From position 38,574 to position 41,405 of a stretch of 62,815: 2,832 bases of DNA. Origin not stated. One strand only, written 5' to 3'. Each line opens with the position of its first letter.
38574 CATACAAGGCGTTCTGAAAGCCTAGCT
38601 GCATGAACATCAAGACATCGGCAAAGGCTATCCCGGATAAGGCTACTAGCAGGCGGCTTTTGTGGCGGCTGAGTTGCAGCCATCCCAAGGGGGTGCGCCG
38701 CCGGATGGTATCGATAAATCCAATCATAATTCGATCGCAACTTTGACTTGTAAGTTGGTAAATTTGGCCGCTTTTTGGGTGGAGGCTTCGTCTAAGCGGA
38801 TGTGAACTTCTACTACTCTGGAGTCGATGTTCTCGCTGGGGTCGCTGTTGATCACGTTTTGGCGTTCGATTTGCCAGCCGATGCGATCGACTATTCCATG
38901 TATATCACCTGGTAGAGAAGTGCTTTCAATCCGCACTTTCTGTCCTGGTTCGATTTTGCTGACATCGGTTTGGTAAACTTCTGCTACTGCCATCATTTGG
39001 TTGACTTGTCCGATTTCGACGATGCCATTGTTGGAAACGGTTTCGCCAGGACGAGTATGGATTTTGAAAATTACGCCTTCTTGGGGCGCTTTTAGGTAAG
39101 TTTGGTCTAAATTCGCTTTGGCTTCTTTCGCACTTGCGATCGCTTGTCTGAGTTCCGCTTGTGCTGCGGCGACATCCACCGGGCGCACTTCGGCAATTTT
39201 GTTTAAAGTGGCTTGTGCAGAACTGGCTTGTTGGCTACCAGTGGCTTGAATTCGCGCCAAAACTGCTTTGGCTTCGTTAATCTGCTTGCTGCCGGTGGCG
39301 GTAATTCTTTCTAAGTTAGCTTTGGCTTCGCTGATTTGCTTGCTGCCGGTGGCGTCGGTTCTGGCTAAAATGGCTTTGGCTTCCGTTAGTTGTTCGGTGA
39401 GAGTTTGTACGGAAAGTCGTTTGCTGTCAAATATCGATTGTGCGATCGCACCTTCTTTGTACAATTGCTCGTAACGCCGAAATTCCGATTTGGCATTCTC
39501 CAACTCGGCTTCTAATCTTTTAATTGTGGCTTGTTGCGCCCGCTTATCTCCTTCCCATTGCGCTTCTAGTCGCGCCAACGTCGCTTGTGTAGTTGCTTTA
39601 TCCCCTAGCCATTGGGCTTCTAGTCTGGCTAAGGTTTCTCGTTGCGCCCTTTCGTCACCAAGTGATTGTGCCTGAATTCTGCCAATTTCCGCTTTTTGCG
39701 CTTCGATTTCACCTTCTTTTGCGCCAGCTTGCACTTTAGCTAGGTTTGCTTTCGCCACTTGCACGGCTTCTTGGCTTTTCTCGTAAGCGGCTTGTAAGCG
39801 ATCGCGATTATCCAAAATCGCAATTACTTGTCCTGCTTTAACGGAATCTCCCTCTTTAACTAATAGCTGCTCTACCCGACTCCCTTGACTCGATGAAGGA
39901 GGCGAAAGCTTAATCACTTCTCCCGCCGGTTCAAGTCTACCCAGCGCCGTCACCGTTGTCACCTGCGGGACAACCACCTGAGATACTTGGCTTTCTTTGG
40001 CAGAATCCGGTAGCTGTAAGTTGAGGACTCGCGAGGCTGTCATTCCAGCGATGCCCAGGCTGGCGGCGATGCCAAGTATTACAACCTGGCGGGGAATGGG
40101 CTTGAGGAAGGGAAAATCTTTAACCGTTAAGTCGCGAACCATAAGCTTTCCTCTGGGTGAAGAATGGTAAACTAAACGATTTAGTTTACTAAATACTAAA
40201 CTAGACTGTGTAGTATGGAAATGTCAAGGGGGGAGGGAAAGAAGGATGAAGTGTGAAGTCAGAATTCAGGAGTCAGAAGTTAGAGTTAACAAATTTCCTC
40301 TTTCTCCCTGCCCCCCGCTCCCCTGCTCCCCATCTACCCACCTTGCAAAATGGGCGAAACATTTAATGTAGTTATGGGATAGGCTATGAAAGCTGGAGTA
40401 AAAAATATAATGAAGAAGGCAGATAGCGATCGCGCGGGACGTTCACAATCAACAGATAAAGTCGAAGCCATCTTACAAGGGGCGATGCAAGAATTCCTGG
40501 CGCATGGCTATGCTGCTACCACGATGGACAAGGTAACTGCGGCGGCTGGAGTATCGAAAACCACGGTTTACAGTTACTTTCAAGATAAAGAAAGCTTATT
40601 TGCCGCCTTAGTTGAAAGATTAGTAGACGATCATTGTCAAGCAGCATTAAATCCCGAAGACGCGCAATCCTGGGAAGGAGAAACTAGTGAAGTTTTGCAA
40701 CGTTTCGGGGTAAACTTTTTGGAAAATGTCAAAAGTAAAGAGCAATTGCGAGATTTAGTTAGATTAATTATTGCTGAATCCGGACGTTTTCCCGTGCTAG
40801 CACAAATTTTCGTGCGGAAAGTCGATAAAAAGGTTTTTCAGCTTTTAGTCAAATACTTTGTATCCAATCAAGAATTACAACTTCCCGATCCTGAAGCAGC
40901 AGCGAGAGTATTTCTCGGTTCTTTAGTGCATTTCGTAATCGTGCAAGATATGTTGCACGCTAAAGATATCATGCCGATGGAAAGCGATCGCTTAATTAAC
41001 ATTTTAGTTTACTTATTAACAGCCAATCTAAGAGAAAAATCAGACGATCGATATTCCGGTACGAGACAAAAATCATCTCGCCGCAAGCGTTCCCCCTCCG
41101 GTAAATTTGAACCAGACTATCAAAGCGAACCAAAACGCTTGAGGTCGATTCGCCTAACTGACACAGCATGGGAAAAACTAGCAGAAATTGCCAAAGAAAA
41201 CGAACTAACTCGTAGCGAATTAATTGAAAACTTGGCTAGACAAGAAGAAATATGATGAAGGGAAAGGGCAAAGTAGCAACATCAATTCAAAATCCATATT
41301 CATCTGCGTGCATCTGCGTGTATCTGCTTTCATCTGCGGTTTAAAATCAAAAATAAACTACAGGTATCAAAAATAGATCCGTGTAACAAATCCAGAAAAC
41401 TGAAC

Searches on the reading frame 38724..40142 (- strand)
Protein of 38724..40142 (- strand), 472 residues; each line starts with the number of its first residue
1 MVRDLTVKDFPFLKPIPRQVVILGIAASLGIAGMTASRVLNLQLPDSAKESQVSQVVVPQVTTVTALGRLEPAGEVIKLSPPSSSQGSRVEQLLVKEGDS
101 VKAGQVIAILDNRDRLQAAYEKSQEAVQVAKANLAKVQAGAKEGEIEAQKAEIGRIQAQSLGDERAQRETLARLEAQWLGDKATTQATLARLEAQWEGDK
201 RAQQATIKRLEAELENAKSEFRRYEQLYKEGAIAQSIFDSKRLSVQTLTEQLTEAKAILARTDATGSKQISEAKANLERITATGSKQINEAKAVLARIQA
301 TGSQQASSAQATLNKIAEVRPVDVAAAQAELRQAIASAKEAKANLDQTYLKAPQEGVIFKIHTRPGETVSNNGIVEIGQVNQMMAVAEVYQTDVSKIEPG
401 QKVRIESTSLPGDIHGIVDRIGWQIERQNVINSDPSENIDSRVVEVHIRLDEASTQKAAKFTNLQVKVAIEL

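Call 74: search_protein_families(library=pfam, proteins=[window:38724-40142:-], max_evalue=0.00001)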
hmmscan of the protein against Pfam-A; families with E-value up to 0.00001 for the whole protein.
window:38724-40142:- (472 aa): 4 families
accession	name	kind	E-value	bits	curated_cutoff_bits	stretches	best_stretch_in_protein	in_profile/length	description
PF16576.10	HlyD_D23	-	2.3e-10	40.5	30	1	309-427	77-190/214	Barrel-sandwich domain of CusB or HlyD membrane-fusion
PF13437.12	HlyD_3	-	9.2e-09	36.4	22.2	1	350-428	2-83/106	HlyD family secretion protein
PF13533.13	Biotin_lipoyl_2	-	2.8e-08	33.8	29.8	1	83-111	4-32/32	Biotin-lipoyl like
PF00364.28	Biotin_lipoyl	-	2.3e-06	27.8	22.1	0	85-111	9-37/73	Biotin-requiring enzyme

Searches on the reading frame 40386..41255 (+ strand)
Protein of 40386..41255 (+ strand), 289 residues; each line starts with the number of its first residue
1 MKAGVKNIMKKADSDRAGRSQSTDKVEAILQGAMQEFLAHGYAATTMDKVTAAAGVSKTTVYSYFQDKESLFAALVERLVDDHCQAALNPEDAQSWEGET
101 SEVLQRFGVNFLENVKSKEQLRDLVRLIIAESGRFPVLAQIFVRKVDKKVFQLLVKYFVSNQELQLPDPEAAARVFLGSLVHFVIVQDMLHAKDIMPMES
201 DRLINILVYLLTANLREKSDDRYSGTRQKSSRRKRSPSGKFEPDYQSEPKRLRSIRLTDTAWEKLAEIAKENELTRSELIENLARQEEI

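Call 74: search_protein_families(library=pfam, proteins=[window:40386-41255:+], max_evalue=0.00001)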
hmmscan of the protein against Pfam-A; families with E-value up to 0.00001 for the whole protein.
window:40386-41255:+ (289 aa): 2 families
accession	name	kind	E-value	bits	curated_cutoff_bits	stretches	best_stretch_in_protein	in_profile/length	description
PF00440.29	TetR_N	-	4.6e-16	58.8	24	1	29-75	1-47/47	Bacterial regulatory proteins, tetR family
PF14246.11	TetR_C_7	-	1.2e-12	48.3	22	1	102-204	1-106/119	AefR-like transcriptional repressor, C-terminal domain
